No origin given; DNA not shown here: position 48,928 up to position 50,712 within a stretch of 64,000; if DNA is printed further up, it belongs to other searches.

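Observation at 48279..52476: Compact cupredoxin + Cyc2-like porin-cytochrome + bd-like oxidase/cytochrome c module: candidate extracellular metal-oxidation (electron uptake) chain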

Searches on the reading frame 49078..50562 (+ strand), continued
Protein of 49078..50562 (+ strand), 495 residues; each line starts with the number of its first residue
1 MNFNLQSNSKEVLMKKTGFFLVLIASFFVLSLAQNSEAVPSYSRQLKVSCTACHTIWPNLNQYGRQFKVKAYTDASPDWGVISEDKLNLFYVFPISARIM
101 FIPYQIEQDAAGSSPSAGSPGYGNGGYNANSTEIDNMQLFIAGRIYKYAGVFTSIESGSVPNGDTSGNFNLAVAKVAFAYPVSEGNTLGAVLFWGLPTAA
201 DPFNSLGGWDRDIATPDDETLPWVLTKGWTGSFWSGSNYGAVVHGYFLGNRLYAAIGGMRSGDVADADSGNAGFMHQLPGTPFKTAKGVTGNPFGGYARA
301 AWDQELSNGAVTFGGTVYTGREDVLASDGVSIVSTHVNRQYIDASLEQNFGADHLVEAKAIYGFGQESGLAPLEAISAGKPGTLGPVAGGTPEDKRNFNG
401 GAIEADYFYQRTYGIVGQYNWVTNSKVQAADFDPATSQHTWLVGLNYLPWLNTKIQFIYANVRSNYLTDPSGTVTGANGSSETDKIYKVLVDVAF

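Call 52: search_protein_representatives(alignment_id=A1)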
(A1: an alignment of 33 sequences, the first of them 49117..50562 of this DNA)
Query: 33 sequences, 426 profile positions. Proteins with E-value up to 0.001 (for the whole library): 2733; up to 1e-10: 609; up to 1e-30: 24. The best 150 are listed.
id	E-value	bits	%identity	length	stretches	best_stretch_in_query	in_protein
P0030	4.1e-203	691.5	-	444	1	1-426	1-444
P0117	3.1e-177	606.3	-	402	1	1-426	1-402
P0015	1.0e-156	538.7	-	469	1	1-426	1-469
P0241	4.3e-117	408.1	-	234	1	2-234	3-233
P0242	3.7e-72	260.1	-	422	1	1-405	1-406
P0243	3.8e-68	246.8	-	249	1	69-253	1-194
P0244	2.3e-52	194.9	-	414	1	6-426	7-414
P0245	2.3e-52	194.8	-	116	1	1-117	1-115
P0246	8.2e-52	193.0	-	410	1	9-426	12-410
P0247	5.9e-51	190.2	-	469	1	7-358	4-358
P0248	2.0e-49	185.2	-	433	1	7-395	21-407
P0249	3.9e-48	180.9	-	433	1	14-398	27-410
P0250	2.0e-42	162.1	-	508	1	5-394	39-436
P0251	1.6e-40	155.8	-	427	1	24-426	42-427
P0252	3.5e-39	151.4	-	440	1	11-402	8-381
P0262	1.5e-30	122.9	-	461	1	11-399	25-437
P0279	2.2e-25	106.0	-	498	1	9-400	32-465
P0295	2.9e-23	98.9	-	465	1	6-426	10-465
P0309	8.2e-21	90.9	-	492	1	10-401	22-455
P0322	6.0e-20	88.0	-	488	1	9-402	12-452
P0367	1.4e-17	80.2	-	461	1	11-401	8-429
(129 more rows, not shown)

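Call 55: list_cluster_members(proteins=[P0242, P0244, P0248, P0250, P0262, P0279, P0295, P0309, P0322, P0367])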
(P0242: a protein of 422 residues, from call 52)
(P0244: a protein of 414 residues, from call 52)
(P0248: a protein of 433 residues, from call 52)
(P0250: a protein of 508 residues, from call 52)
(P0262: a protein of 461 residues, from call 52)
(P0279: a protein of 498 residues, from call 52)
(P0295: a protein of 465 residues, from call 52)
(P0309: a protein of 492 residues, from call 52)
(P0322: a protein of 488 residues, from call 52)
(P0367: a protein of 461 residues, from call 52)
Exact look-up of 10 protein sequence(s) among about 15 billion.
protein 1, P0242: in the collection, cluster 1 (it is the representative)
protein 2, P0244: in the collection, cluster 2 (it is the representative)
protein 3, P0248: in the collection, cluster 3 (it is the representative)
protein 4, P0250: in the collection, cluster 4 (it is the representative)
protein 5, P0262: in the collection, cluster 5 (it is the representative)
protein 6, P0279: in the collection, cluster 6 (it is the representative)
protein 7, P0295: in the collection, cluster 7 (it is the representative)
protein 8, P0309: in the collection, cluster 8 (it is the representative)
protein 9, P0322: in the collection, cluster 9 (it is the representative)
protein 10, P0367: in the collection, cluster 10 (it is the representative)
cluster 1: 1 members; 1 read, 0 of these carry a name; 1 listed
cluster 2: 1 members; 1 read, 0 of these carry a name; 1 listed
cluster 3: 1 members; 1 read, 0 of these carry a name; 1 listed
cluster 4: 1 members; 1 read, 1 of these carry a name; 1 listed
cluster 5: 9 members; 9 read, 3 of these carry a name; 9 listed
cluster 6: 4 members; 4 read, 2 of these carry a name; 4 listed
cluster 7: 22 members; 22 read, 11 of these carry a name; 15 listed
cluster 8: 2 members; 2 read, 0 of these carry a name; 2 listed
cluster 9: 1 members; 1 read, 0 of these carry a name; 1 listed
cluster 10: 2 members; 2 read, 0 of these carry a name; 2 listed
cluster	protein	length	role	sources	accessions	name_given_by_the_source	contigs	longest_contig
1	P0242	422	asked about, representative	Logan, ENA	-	-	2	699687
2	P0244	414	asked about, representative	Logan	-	-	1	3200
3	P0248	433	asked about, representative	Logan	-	-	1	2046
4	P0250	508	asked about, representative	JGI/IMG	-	hypothetical protein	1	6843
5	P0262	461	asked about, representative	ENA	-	-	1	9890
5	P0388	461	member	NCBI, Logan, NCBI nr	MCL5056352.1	MAG: hypothetical protein M1169_10485 [Firmicutes bacterium] | hypothetical protein [Bacillota bacterium]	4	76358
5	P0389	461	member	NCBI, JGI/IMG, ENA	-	hypothetical protein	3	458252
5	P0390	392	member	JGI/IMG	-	hypothetical protein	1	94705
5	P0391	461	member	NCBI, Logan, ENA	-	-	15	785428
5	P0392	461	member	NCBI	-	-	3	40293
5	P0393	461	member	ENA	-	-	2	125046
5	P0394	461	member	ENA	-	-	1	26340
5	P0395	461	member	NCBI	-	-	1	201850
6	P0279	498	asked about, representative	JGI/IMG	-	hypothetical protein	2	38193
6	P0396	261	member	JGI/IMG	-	hypothetical protein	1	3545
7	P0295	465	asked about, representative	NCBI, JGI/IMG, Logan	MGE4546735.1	MAG: hypothetical protein AB7E28_03070 [Desulfurella sp.] | hypothetical protein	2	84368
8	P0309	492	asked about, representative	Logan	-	-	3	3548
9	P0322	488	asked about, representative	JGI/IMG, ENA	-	-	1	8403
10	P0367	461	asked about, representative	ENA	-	-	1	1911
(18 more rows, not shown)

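Call 59: list_cluster_members(proteins=[P0034, P0001, P0121])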
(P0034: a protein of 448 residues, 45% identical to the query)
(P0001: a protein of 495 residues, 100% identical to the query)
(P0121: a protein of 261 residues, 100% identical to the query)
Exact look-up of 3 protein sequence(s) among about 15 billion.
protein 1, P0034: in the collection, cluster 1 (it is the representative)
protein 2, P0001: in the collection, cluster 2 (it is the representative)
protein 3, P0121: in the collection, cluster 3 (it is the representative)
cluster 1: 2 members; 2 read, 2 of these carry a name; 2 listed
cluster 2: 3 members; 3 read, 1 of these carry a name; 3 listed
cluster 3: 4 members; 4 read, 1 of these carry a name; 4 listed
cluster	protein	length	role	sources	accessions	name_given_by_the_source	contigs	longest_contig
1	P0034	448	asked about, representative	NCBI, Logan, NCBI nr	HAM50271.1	MAG TPA: hypothetical protein DCP92_06095 [Nitrospiraceae bacterium] | hypothetical protein [Nitrospiraceae bacterium]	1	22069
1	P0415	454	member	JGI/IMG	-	hypothetical protein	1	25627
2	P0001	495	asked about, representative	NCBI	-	-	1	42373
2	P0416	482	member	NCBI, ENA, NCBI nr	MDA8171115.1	MAG: hypothetical protein M0Z48_04715 [Nitrospiraceae bacterium] | hypothetical protein [Nitrospiraceae bacterium]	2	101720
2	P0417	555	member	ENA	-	-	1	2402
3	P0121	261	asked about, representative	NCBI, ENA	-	-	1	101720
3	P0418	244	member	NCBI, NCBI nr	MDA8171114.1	MAG: carboxypeptidase regulatory-like domain-containing protein [Nitrospiraceae bacterium] | carboxypeptidase regulatory-like domain-containing protein [Nitrospiraceae bacterium]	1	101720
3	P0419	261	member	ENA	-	-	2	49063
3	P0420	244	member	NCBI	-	-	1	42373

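Call 66: find_encoding_contigs(protein=P0242, flank=7000, max_places=1)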
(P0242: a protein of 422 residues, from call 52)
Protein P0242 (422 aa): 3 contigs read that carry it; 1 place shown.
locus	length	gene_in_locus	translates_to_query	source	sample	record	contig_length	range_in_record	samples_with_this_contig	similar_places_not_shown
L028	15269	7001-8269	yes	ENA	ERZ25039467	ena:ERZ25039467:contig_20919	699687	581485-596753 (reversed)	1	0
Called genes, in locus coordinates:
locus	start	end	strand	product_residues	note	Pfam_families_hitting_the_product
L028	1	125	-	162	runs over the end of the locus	PF09900:DUF2127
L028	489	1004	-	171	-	PF00011:HSP20, PF17886:ArsA_HSP20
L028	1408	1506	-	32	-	-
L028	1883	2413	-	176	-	PF01609:DDE_Tnp_1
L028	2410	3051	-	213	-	PF14294:DUF4372, PF01609:DDE_Tnp_1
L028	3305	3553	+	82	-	-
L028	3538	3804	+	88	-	-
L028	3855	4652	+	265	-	PF00115:COX1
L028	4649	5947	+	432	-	PF02433:FixO, PF00034:Cytochrom_C, PF13442:Cytochrome_CBB3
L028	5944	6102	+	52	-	PF03597:FixS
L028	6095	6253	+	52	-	PF14715:FixP_N (weak)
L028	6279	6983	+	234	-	PF14686:fn3_3 (weak), PF13715:CarbopepD_reg_2 (weak), PF13620:CarboxypepD_reg (weak)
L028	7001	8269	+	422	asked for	-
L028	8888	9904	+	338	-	PF02321:OEP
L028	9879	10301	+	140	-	PF02321:OEP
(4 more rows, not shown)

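Call 67: find_encoding_contigs(protein=P0262, flank=7000, max_places=1)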
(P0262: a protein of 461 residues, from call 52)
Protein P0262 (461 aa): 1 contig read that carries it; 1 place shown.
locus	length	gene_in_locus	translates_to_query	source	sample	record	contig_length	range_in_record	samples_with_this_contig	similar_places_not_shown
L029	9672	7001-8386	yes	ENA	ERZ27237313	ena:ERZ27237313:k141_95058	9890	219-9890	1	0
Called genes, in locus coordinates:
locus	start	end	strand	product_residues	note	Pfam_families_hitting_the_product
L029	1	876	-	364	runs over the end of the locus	?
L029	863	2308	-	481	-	PF03060:NMO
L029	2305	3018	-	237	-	PF00027:cNMP_binding, PF13545:HTH_Crp_2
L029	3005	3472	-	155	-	PF13279:4HBT_2, PF03061:4HBT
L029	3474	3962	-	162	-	PF05425:CopD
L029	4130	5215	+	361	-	PF07730:HisKA_3, PF13581:HATPase_c_2 (weak), PF02518:HATPase_c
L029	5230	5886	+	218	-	PF00072:Response_reg, PF00196:GerE, PF08281:Sigma70_r4_2 (weak)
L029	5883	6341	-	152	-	PF01814:Hemerythrin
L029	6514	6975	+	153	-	PF13473:Cupredoxin_1 (weak), PF00116:COX2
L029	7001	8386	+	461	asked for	-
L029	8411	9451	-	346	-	PF04613:LpxD, PF21711:DCTN5 (faint), PF25084:LbH_EIF2B, PF25087:GMPPB_C (faint), PF14602:Hexapep_2 (faint), PF24894:Hexapep_GlmU (faint), PF00132:Hexapep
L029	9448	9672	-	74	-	?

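Call 68: find_encoding_contigs(protein=P0295, flank=7000, max_places=1)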
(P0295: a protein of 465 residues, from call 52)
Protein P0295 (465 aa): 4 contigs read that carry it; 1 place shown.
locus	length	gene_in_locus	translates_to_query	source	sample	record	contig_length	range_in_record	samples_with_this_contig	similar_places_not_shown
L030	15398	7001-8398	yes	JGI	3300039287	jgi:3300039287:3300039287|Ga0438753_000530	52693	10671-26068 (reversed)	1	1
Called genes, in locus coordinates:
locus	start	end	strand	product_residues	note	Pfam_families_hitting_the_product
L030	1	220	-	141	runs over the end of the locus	-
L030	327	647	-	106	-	PF03091:CutA1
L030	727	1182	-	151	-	PF02635:DsrE (faint), PF13686:DrsE_2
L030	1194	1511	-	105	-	PF04358:DsrC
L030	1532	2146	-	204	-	-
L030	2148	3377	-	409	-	PF07992:Pyr_redox_2 (weak)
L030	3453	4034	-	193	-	PF07021:MetW, PF13489:Methyltransf_23, PF13847:Methyltransf_31, PF08241:Methyltransf_11, PF08242:Methyltransf_12 (faint), PF13649:Methyltransf_25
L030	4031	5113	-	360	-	PF00561:Abhydrolase_1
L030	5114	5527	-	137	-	PF03473:MOSC (weak)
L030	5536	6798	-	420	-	PF01053:Cys_Met_Meta_PP, PF00155:Aminotran_1_2, PF01041:DegT_DnrJ_EryC1 (faint)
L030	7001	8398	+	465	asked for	-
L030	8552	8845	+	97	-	PF13442:Cytochrome_CBB3 (weak), PF00034:Cytochrom_C (faint)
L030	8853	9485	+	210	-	-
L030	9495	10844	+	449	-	PF07730:HisKA_3, PF02518:HATPase_c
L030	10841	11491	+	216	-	PF00072:Response_reg, PF00196:GerE, PF04545:Sigma70_r4 (weak)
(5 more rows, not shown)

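Call 69: search_protein_families(library=ncbifam, proteins=[L006:9472-11214:+, L006:11217-11738:+, L006:11827-12624:+, L006:12635-14251:+, L006:15244-16569:+, L009:16362-17036:+, L009:6453-7178:+], max_evalue=0.001)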
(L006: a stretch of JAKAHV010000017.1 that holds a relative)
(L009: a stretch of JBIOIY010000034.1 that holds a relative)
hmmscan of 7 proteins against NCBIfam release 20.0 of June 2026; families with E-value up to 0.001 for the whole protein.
L006:9472-11214:+ (581 aa): 0 families

L006:11217-11738:+ (174 aa): 1 family
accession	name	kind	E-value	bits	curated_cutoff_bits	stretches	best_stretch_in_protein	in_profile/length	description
TIGR04485.1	thiosulf_SoxX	equivalog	0.0002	22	61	1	60-145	2-77/78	sulfur oxidation c-type cytochrome SoxX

L006:11827-12624:+ (266 aa): 3 families
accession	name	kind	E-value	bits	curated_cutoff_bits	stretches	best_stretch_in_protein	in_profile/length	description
NF011054.0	PRK14486.1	equivalog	4.7e-07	29.6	447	1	148-256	202-287/294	putative bifunctional cbb3-type cytochrome c oxidase subunit II/cytochrome c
TIGR04494.1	c550_PedF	equivalog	1.5e-05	24.9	122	1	151-256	40-127/133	cytochrome c-550 PedF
NF050122.1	bc1_QcrC_actin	exception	0.0007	19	200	0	145-187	22-63/253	cytochrome bc1 complex diheme cytochrome c subunit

L006:12635-14251:+ (539 aa): 9 families
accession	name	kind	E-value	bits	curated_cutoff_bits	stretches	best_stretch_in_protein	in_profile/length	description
TIGR03477.1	DMSO_red_II_gam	subfamily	2.7e-22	79.1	169.85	2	374-498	80-205/206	DMSO reductase family type II enzyme, heme b subunit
TIGR00782.1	ccoP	equivalog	6.7e-15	55.1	179.95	1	31-54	106-129/285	cytochrome-c oxidase, cbb3-type subunit III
NF011054.0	PRK14486.1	equivalog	1.1e-14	54.6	447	2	140-246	206-292/294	putative bifunctional cbb3-type cytochrome c oxidase subunit II/cytochrome c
NF033864.1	cytochrome579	equivalog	1.5e-11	44.4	280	1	25-75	42-94/179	cytochrome 579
NF050122.1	bc1_QcrC_actin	exception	3.6e-08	33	200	0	106-197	100-185/253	cytochrome bc1 complex diheme cytochrome c subunit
NF042980.1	EthbenzDh_ebdC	equivalog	2.5e-07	30.4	400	1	376-488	90-200/214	ethylbenzene dehydrogenase subunit gamma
NF045930.1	Cytc6PetJCyano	equivalog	8.2e-07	29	135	0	11-120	7-102/110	cytochrome c6 PetJ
TIGR04494.1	c550_PedF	equivalog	0.00015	21.7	122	0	35-59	54-78/133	cytochrome c-550 PedF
NF052248.1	SorU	equivalog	0.00059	20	100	0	208-241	41-72/72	SorU family sulfite dehydrogenase c-type cytochrome subunit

L006:15244-16569:+ (442 aa): 65 families (the best 25 are shown)
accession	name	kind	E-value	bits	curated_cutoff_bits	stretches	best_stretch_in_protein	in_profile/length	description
TIGR04055.1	rSAM_NirJ2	equivalog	1.3e-90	304.3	500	1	22-362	1-325/326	putative heme d1 biosynthesis radical SAM protein NirJ2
TIGR04545.1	rSAM_ahbD_hemeb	equivalog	7.6e-89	298.5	500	1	22-363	1-339/339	heme b synthase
TIGR04053.2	TIGR04053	equivalog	4e-80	269.8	395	2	21-259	8-237/366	TIGR04053 family radical SAM/SPASM domain-containing protein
TIGR04051.1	rSAM_NirJ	equivalog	2.3e-53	181.4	515.45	2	22-216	3-185/354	heme d1 biosynthesis radical SAM protein NirJ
TIGR04546.1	rSAM_ahbC_deAc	equivalog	6.2e-49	166.8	650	2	21-218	39-224/390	12,18-didecarboxysiroheme deacetylase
TIGR04054.1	rSAM_NirJ1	equivalog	7.6e-45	153.2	650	1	21-360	36-381/387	putative heme d1 biosynthesis radical SAM protein NirJ1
TIGR04347.1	pseudo_SAM_Halo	equivalog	2.8e-44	151.9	525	2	21-221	38-226/390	TIGR04347 family pseudo-SAM/SPASM protein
TIGR04303.1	GeoRSP_rSAM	equivalog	7.6e-42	144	400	1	22-359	6-324/325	GeoRSP system radical SAM/SPASM protein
TIGR03962.1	mycofact_rSAM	equivalog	1.8e-37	129.3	265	1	23-362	14-334/339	mycofactocin radical SAM maturase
NF045574.1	sacti_mat_StsB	exception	1.2e-32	113.4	625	1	17-200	92-262/466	StsB family radical SAM/SPASM domain sactipeptide maturase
TIGR04133.1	rSAM_w_lipo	hypoth_equivalog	8.9e-32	110.4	425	1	18-341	21-330/350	TIGR04133 family radical SAM/SPASM protein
TIGR03913.1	rad_SAM_trio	equivalog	1.5e-31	109.4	591.75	1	23-361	21-354/477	GDL motif peptide-associated radical SAM/SPASM maturase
TIGR02109.1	PQQ_syn_pqqE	equivalog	3e-31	108.7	381.35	2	26-200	12-175/358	pyrroloquinoline quinone biosynthesis protein PqqE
NF050035.1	rSAM_WgK_link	exception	2.1e-30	106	650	2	21-216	9-193/367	radical SAM/SPASM peptide maturase WgkB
TIGR04251.1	SCM_rSAM_ScmF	equivalog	1.2e-29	103.9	400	1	21-360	4-340/353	SynChlorMet cassette radical SAM/SPASM protein ScmF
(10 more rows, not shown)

L009:16362-17036:+ (225 aa): 0 families

L009:6453-7178:+ (242 aa): 0 families
